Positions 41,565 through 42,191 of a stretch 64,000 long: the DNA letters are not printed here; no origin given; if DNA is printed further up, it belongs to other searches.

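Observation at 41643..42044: Uncharacterised two-repeat protein under a double LexA box: candidate new SOS gene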

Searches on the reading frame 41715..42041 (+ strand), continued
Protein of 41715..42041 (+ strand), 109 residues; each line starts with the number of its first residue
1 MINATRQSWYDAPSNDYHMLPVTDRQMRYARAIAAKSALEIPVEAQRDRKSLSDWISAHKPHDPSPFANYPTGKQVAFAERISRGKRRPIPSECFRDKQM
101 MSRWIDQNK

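Call 45: list_cluster_members(proteins=[P0174, P0188, P0193, P0247, P0242, P0164, P0157, P0196, P0122, P0135])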
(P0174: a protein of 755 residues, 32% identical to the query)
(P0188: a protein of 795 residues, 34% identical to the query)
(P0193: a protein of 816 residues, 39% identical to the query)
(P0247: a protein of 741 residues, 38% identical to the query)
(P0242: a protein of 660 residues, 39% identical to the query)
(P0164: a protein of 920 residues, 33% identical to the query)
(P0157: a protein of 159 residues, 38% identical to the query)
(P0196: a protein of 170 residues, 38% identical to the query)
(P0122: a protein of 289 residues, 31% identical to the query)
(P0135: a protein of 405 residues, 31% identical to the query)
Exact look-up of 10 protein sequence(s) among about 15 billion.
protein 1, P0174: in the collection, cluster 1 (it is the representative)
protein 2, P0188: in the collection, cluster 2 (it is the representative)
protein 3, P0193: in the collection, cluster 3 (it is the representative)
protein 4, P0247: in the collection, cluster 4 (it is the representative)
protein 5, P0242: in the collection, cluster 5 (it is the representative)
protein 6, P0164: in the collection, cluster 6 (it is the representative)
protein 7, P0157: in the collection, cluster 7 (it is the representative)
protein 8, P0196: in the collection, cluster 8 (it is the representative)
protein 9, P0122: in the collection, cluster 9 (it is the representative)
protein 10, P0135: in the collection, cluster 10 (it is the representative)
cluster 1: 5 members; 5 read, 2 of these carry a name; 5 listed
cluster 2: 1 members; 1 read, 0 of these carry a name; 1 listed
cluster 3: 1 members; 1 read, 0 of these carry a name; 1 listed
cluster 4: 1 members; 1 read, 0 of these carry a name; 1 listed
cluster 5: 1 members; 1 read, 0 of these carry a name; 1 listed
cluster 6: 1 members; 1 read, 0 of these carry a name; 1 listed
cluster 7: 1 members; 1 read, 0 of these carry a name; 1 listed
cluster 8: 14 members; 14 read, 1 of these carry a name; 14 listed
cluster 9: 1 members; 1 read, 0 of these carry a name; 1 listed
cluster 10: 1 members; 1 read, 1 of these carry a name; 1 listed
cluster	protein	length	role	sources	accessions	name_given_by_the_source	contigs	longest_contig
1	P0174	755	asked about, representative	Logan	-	-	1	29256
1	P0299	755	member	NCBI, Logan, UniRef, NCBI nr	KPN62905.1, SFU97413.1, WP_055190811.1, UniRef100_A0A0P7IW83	DNA topoisomerase-3 [Aliiroseovarius crassostreae] | DNA topoisomerase n=1 Tax=Aliiroseovarius crassostreae TaxID=154981 RepID=A0A0P7IW83_9RHOB | DNA topoisomerase [Aliiroseovarius crassostreae]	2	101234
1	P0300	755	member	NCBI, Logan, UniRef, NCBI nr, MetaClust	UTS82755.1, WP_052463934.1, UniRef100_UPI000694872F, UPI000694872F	type IA DNA topoisomerase [Phaeobacter piscinae] | type IA DNA topoisomerase n=1 Tax=Phaeobacter piscinae TaxID=1580596 RepID=UPI000694872F | DNA topoisomerase [Phaeobacter piscinae]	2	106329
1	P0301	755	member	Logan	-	-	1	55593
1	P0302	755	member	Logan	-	-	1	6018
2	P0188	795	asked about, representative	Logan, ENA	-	-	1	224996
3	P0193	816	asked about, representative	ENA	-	-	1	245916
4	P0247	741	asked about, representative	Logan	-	-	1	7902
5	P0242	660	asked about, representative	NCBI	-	-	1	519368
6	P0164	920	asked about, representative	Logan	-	-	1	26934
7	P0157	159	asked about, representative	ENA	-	-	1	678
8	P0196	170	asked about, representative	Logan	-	-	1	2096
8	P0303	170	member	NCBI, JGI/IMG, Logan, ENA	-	hypothetical protein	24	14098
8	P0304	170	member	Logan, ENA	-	-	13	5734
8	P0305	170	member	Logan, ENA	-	-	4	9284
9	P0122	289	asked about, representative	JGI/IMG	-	-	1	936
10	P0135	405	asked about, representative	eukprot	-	CAMPEP_0168399716 /NCGR_PEP_ID=MMETSP0228-20121227/22230_1 /TAXON_ID=133427 ...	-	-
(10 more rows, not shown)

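Call 46: search_dna_similar(query=P0174, collection=plasmids, mode=protein, max_evalue=1e-20, max_rows=15)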
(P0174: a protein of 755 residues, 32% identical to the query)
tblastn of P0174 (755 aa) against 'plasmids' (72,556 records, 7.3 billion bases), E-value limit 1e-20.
The search stops at 5000 records and this limit was reached: more records match than are counted here, and every count below describes the 5000 best-scoring records only.
Records with a match: at least 5000; places in all: 5182; records where one place covers at least 80% of the query: 79.
Best place of each record, by identity: 90-95% 1; <60% 4999.
By first word of the organism name: Escherichia 1310; Enterococcus 633; Salmonella 454; Klebsiella 437; Lactiplantibacillus 224; Bacillus 204; Pseudomonas 163; Vibrio 163; Staphylococcus 130; Xanthomonas 110; and 176 more.
By predicted mobility (MOB-suite, as given by PLSDB): conjugative 3941; non-mobilizable 534; mobilizable 525.
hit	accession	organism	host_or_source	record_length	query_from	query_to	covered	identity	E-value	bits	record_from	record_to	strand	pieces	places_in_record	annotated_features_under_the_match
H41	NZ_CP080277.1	Phaeobacter piscinae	-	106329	1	755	100%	92.6%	0e+0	1204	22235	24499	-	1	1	DNA topoisomerase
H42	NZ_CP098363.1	Paracoccus sp. TOH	cell cuture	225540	5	754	99%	43.5%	2e-154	504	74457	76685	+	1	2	DNA topoisomerase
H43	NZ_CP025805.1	Sulfitobacter sp. SK012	Marine Sediment,North Sea (sediment)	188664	1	705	93%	39.6%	4e-117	396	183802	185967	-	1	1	DNA topoisomerase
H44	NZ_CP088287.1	Bradyrhizobium septentrionale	Glycine max cv. AC Glengarry,Cell ...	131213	6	703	92%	39.8%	3e-117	397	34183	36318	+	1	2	DNA topoisomerase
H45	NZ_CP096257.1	Bradyrhizobium barranii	Glycine max cv. AC Glengarry,Cell ...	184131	6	703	92%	39.8%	3e-117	396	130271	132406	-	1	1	DNA topoisomerase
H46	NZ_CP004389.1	Thalassospira xiamenensis M-5 = DSM 17429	surface seawater from the sea close to ...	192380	4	754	99%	36.9%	7e-117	395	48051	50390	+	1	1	DNA topoisomerase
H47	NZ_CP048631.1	Ancylobacter pratisalsi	-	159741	4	705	93%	39.3%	3e-112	382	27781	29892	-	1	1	DNA topoisomerase | virB11: P-type DNA transfer ATPase VirB11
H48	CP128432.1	Microbulbifer sp. MKSA007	Smenospongia aurea,bacteria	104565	5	702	92%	39.0%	2e-116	394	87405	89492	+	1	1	DNA topoisomerase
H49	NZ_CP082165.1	Bradyrhizobium sp. 186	Acmispon strigosus,cell culture,root ...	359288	1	701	93%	38.7%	9e-118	398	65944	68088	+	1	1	DNA topoisomerase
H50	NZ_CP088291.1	Bradyrhizobium septentrionale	Glycine max cv. AC Glengarry,Cell ...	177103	1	702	93%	38.2%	5e-116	393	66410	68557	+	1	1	DNA topoisomerase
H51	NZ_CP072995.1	Loktanella salsilacus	-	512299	1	705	93%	37.8%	3e-112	382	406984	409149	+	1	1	DNA topoisomerase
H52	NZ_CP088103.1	Bradyrhizobium barranii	cell culture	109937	1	704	93%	37.8%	2e-114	389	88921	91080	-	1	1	DNA topoisomerase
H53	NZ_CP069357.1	Microvirga sp. VF16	Vachellia farnesiana,Cell culture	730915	5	700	92%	37.4%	1e-108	372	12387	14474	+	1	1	DNA topoisomerase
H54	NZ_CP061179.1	Roseomonas haemaphysalidis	tick,pure culture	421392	1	577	76%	41.0%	8e-107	366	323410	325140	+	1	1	DNA topoisomerase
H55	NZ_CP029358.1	Azospirillum thermophilum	cell culture,hot spring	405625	4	577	76%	40.6%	1e-103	357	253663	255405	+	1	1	DNA topoisomerase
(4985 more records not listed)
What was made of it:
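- Such topoisomerases occur on plasmids of the same bacterial order (calls 45, 46).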

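Call 48: get_annotated_region(hit=H41, flank=7000)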
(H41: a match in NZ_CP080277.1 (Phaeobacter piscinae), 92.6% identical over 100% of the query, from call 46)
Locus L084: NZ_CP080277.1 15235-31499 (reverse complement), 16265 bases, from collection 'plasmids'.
description: Phaeobacter piscinae strain S26 plasmid pS26_106
organism: Phaeobacter piscinae (NCBI taxid 1580596)
taxonomy: Bacteria; Pseudomonadota; Alphaproteobacteria; Rhodobacterales; Roseobacteraceae; Phaeobacter; Phaeobacter piscinae
host: -; source: -; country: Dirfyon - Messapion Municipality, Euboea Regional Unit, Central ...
typing (MOB-suite, as given by PLSDB): non-mobilizable
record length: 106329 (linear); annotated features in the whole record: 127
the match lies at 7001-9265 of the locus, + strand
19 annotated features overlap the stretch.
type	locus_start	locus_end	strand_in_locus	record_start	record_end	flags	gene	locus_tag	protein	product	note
CDS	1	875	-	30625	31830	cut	-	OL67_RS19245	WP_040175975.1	Zn-dependent hydrolase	-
CDS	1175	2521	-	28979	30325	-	-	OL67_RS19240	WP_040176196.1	IS1380 family transposase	-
CDS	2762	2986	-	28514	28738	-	-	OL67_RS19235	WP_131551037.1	hypothetical protein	-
CDS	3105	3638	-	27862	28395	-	-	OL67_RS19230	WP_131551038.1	hypothetical protein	-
CDS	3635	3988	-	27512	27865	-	-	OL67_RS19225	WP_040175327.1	hypothetical protein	-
CDS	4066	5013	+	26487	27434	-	-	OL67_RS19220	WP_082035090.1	M23 family metallopeptidase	GO:0006508 - proteolysis [Evidence IEA]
CDS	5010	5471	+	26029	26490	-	-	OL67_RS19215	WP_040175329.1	hypothetical protein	-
CDS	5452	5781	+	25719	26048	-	-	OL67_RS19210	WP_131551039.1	hypothetical protein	-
CDS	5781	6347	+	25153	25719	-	-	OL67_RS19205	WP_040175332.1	hypothetical protein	-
CDS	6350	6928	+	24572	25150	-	-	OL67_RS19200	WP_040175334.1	ABC transporter substrate-binding protein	-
CDS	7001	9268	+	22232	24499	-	-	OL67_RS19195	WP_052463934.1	DNA topoisomerase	GO:0006265 - DNA topological change [Evidence IEA]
CDS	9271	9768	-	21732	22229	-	-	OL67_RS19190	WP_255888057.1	hypothetical protein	-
CDS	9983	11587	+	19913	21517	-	-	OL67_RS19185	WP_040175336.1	hypothetical protein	-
CDS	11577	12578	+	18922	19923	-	-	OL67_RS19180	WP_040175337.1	dienelactone hydrolase-related enzyme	-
CDS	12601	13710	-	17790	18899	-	-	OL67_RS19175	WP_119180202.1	outer membrane protein transport protein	-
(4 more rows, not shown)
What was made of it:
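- The Phaeobacter copy lies on plasmid pS26_106 (calls 45, 46, 48).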

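Call 53: search_dna_similar(query=window:41715-42041:+, collection=plasmids, mode=protein, max_evalue=0.001, max_rows=45, rows=spread)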
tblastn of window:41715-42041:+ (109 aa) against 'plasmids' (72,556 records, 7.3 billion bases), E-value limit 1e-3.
Records with a match: 155; places in all: 157; records where one place covers at least 80% of the query: 145.
Best place of each record, by identity: 60-80% 1; <60% 154.
By first word of the organism name: Pseudosulfitobacter 73; Paracoccus 17; Sulfitobacter 11; Gemmobacter 4; Variovorax 4; Roseicitreum 3; Celeribacter 3; Actibacterium 2; Pukyongiella 2; Roseovarius 2; and 27 more.
By predicted mobility (MOB-suite, as given by PLSDB): conjugative 76; non-mobilizable 67; mobilizable 12.
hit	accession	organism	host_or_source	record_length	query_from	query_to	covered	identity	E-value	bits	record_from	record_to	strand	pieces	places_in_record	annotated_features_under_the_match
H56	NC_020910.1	Octadecabacter arcticus 238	150 km offshore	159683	12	108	89%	59.2%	2e-32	125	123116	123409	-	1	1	hypothetical protein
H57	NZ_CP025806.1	Sulfitobacter sp. SK012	Marine Sediment,North Sea (sediment)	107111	10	109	92%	52.5%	5e-29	115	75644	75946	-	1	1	hypothetical protein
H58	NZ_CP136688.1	Sulfitobacter sp. LC.270.F.C4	Macrocystis pyrifera gametophyte,Whole ...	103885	18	109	84%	54.3%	7e-25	103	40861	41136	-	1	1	hypothetical protein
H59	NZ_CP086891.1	Pseudosulfitobacter pseudonitzschiae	Skeletonema costatum,The surface ...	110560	18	109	84%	53.3%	3e-25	104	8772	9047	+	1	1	hypothetical protein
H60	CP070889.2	Pseudosulfitobacter pseudonitzschiae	Skeletonema costatum,The surface ...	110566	18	109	84%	53.3%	3e-25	104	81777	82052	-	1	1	hypothetical protein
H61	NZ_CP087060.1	Pseudosulfitobacter pseudonitzschiae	Mediolabrus comicus,The surface ...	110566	18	109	84%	53.3%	3e-25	104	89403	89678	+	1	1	hypothetical protein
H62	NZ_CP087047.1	Pseudosulfitobacter pseudonitzschiae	Mediolabrus comicus,The surface ...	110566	18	109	84%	53.3%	3e-25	104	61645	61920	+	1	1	hypothetical protein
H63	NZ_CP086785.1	Pseudosulfitobacter pseudonitzschiae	Thalassiosira tenera,The surface ...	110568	18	109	84%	53.3%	3e-25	104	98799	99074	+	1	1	hypothetical protein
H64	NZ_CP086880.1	Pseudosulfitobacter pseudonitzschiae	Skeletonema costatum,The surface ...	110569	18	109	84%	53.3%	3e-25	104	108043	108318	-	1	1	hypothetical protein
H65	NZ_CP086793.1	Pseudosulfitobacter pseudonitzschiae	Thalassiosira tenera,The surface ...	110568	18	109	84%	53.3%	3e-25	104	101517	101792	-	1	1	hypothetical protein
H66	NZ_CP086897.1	Pseudosulfitobacter pseudonitzschiae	Skeletonema costatum,The surface ...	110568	18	109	84%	53.3%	3e-25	104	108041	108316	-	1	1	hypothetical protein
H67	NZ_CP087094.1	Pseudosulfitobacter pseudonitzschiae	Skeletonema costatum,The surface ...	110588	18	109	84%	53.3%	3e-25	104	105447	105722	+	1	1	hypothetical protein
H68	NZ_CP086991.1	Pseudosulfitobacter pseudonitzschiae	Skeletonema costatum,The surface ...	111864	18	109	84%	53.3%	3e-25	104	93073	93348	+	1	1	hypothetical protein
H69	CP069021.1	Pseudosulfitobacter pseudonitzschiae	Skeletonema menzelii,The surface ...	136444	18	109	84%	53.3%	3e-25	104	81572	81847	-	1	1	hypothetical protein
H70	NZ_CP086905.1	Pseudosulfitobacter pseudonitzschiae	Skeletonema costatum,The surface ...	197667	18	109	84%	53.3%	3e-25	104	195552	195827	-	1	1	hypothetical protein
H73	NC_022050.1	Paracoccus aminophilus JCM 7686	-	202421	18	108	83%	53.2%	1e-18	86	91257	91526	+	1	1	hypothetical protein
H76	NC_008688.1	Paracoccus denitrificans PD1222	-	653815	20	109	83%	53.3%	9e-24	100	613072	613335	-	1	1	hypothetical protein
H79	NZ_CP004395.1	Celeribacter indicus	-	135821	18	109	84%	51.6%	3e-23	99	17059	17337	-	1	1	hypothetical protein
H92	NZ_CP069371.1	Neotabrizicola shimadae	microbial biofilm,biofilm, Nakabusa ...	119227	18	109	84%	50.5%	1e-22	97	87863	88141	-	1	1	hypothetical protein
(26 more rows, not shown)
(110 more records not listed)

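Call 55: get_annotated_region(hit=H76, flank=5000)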
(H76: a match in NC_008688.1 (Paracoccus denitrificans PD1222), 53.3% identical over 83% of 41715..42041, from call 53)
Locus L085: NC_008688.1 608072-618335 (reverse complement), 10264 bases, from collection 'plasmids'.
description: Paracoccus denitrificans PD1222 plasmid 1, complete sequence
organism: Paracoccus denitrificans PD1222 (NCBI taxid 318586)
taxonomy: Bacteria; Pseudomonadota; Alphaproteobacteria; Rhodobacterales; Paracoccaceae; Paracoccus; Paracoccus denitrificans; Paracoccus denitrificans PD1222
host: -; source: -; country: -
typing (MOB-suite, as given by PLSDB): non-mobilizable; replicon rep_cluster_560,rep_cluster_969
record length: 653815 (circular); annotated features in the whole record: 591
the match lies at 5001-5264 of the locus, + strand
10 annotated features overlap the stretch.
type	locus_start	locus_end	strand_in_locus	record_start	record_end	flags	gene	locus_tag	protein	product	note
CDS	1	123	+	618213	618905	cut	-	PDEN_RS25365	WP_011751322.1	SURF1 family protein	-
CDS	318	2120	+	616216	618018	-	-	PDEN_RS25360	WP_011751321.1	alpha/beta fold hydrolase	-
CDS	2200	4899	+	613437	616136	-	-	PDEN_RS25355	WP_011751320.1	cation-transporting P-type ATPase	-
CDS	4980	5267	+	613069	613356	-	-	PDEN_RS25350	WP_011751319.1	hypothetical protein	-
CDS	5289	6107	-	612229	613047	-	-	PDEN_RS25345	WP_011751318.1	alpha/beta hydrolase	-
CDS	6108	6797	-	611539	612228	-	-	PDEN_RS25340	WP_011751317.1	ABC transporter ATP-binding protein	-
CDS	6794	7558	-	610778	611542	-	-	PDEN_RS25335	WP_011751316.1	ABC transporter ATP-binding protein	-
CDS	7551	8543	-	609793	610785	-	-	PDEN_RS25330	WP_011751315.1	branched-chain amino acid ABC transporter permease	GO:0015803 - branched-chain amino acid transport [Evidence IEA]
CDS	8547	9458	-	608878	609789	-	-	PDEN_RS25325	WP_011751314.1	branched-chain amino acid ABC transporter permease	GO:0015803 - branched-chain amino acid transport [Evidence IEA]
CDS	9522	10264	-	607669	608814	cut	-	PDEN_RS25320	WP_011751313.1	ABC transporter substrate-binding protein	-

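Call 56: get_annotated_region(hit=H73, flank=5000)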
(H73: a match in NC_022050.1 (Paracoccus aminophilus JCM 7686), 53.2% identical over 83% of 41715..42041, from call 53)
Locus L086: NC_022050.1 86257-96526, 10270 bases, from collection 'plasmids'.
description: Paracoccus aminophilus JCM 7686 plasmid pAMI8, complete sequence
organism: Paracoccus aminophilus JCM 7686 (NCBI taxid 1367847)
taxonomy: Bacteria; Pseudomonadota; Alphaproteobacteria; Rhodobacterales; Paracoccaceae; Paracoccus; Paracoccus aminophilus; Paracoccus aminophilus JCM 7686
host: -; source: -; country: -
typing (MOB-suite, as given by PLSDB): conjugative; replicon rep_cluster_607; relaxase MOBP; mating-pair formation MPF_T
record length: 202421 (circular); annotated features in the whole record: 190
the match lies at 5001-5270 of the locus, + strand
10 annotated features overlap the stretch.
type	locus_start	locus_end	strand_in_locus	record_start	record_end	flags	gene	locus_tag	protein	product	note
CDS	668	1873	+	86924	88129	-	chrA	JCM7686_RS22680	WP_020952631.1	chromate efflux transporter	GO:0015703 - chromate transport [Evidence IEA]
CDS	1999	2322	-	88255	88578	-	-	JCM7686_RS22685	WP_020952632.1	DUF736 domain-containing protein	-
CDS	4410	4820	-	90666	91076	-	-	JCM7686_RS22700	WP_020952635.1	antirestriction protein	-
CDS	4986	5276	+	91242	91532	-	-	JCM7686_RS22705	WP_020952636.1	hypothetical protein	-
CDS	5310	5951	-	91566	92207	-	-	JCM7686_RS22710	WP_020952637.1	hypothetical protein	-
CDS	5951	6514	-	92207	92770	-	-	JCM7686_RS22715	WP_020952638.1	hypothetical protein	-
CDS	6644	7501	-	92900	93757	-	-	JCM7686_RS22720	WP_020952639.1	hypothetical protein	-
CDS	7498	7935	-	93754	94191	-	-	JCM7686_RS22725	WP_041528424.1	hypothetical protein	-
CDS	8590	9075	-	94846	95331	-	-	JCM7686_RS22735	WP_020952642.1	DUF6878 family protein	-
CDS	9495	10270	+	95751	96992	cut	-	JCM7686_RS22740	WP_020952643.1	site-specific integrase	GO:0015074 - DNA integration [Evidence IEA]; GO:0006310 - DNA recombination [Evidence IEA]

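Call 58: fold_search(model_id=the predicted structure, library=viral)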
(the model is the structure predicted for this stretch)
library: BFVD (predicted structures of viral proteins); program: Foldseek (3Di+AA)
matches with E <= 10: 138; with E <= 0.001: 1
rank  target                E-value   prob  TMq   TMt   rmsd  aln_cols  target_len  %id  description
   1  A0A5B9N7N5            1.0e-04  1.00  0.40  0.24   9.4        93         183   25  Uncharacterized protein [Aeromonas phage 4L372XY]
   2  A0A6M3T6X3            1.6e-01  0.69  0.32  0.12  12.0       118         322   14  (no name in the UniProt tables at hand)
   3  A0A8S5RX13            3.6e-01  0.60  0.33  0.19   6.4        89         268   19  GIY-YIG domain-containing protein [Siphoviridae sp. ctEJG5]
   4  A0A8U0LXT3            4.6e-01  0.14  0.24  0.07  13.0       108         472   13  (no name in the UniProt tables at hand)
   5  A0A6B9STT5            5.2e-01  0.99  0.34  0.65   1.1        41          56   32  (no name in the UniProt tables at hand)
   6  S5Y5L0                5.2e-01  0.08  0.19  0.12  16.8       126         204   12  (no name in the UniProt tables at hand)
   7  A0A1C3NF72            6.2e-01  0.18  0.28  0.12  16.5       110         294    8  (no name in the UniProt tables at hand)
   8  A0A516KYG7            7.1e-01  0.35  0.33  0.30  11.0        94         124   12  (no name in the UniProt tables at hand)
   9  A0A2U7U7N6            8.0e-01  0.47  0.29  0.23  11.0        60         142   22  Uncharacterized protein [Pandoravirus quercus]
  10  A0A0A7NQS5            9.1e-01  0.60  0.35  0.27   9.1        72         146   19  Uncharacterized protein [Lactobacillus phage LfeInf]
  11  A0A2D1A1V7            1.0e+00  0.12  0.24  0.12  16.1       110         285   14  Uncharacterized protein [Rhodococcus phage Trina]
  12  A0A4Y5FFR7            1.1e+00  0.21  0.35  0.37  19.7       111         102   18  (no name in the UniProt tables at hand)
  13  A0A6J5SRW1            1.1e+00  0.08  0.19  0.21  15.3       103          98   19  Uncharacterized protein (Fragment) [uncultured Caudovirales phage]
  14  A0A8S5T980            1.2e+00  0.87  0.34  0.46   3.3        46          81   17  Uncharacterized protein [Siphoviridae sp. ctwDi18]
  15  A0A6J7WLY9            1.2e+00  0.57  0.32  0.17   8.0        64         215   19  Uncharacterized protein [uncultured Caudovirales phage]
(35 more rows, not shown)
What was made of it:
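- Tried and rejected: Foldseek against BFVD: one significant hit, an uncharacterised Aeromonas phage protein, which says nothing about function (call 58).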

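Call 62: find_encoding_contigs(protein=P0303, flank=3000, max_places=4)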
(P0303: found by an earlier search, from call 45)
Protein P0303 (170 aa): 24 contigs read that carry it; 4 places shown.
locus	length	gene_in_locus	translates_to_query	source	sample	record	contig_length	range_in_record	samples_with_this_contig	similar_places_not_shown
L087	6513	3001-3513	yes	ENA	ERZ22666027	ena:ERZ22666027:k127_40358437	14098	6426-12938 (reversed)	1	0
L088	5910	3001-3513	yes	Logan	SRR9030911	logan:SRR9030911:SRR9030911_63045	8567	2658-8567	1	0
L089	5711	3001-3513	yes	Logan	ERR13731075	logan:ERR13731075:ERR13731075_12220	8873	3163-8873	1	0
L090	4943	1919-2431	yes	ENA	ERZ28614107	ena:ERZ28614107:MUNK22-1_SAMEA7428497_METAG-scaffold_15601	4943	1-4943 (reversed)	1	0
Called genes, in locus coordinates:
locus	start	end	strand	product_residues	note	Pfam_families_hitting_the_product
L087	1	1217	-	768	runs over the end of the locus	PF00176:SNF2-rel_dom, PF04851:ResIII, PF00271:Helicase_C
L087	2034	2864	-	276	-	PF01790:LGT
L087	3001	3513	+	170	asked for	-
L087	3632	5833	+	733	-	-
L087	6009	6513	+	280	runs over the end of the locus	-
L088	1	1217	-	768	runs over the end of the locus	PF00176:SNF2-rel_dom, PF04851:ResIII, PF00271:Helicase_C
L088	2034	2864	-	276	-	PF01790:LGT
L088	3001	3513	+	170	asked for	-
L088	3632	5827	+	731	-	-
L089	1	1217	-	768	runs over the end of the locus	PF00176:SNF2-rel_dom, PF04851:ResIII, PF00271:Helicase_C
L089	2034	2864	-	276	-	PF01790:LGT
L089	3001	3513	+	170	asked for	-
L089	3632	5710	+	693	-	?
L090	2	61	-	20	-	?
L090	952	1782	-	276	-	PF01790:LGT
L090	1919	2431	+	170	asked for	-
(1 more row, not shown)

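Call 73: get_annotated_region(hit=H7, flank=4500)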
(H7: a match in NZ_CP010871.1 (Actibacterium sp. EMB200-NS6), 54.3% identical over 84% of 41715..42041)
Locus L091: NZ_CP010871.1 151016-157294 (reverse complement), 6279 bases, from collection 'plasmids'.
description: Actibacterium sp. EMB200-NS6 strain EMBL200_NS6 plasmid pNS6002, complete sequence
organism: Actibacterium sp. EMB200-NS6 (NCBI taxid 1609966)
taxonomy: Bacteria; Pseudomonadota; Alphaproteobacteria; Rhodobacterales; Roseobacteraceae; Actibacterium; Actibacterium sp. EMB200-NS6
host: -; source: cell culture,oil contaminated tidal flat; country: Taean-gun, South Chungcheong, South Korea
typing (MOB-suite, as given by PLSDB): conjugative; replicon rep_cluster_160; relaxase MOBP; mating-pair formation MPF_T
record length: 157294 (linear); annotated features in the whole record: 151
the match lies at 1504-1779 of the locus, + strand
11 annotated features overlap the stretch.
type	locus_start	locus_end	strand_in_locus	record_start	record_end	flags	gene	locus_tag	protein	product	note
CDS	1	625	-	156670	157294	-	-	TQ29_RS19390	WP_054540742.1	ArdC-like ssDNA-binding domain-containing protein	-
CDS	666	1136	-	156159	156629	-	-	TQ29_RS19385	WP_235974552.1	hypothetical protein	-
CDS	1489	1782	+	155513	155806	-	-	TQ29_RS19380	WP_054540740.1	hypothetical protein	-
CDS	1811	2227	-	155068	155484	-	-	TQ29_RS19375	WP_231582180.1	hypothetical protein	-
CDS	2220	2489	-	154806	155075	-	-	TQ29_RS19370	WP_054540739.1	type II toxin-antitoxin system prevent-host-death family antitoxin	GO:0008219 - cell death [Evidence IEA]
CDS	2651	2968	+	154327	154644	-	-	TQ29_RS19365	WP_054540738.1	DUF1153 domain-containing protein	GO:0006313 - DNA transposition [Evidence IEA]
CDS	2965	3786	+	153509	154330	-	-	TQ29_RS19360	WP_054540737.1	IS3 family transposase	-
CDS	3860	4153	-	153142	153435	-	-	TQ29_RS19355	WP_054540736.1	helix-turn-helix domain-containing protein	-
CDS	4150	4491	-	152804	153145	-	-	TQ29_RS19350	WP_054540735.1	type II toxin-antitoxin system RelE/ParE family toxin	-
CDS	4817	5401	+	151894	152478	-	-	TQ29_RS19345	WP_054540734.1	exopolysaccharide biosynthesis protein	-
CDS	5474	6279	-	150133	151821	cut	-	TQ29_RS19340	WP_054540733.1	alpha-amylase family glycosyl hydrolase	GO:0005975 - carbohydrate metabolic process [Evidence IEA]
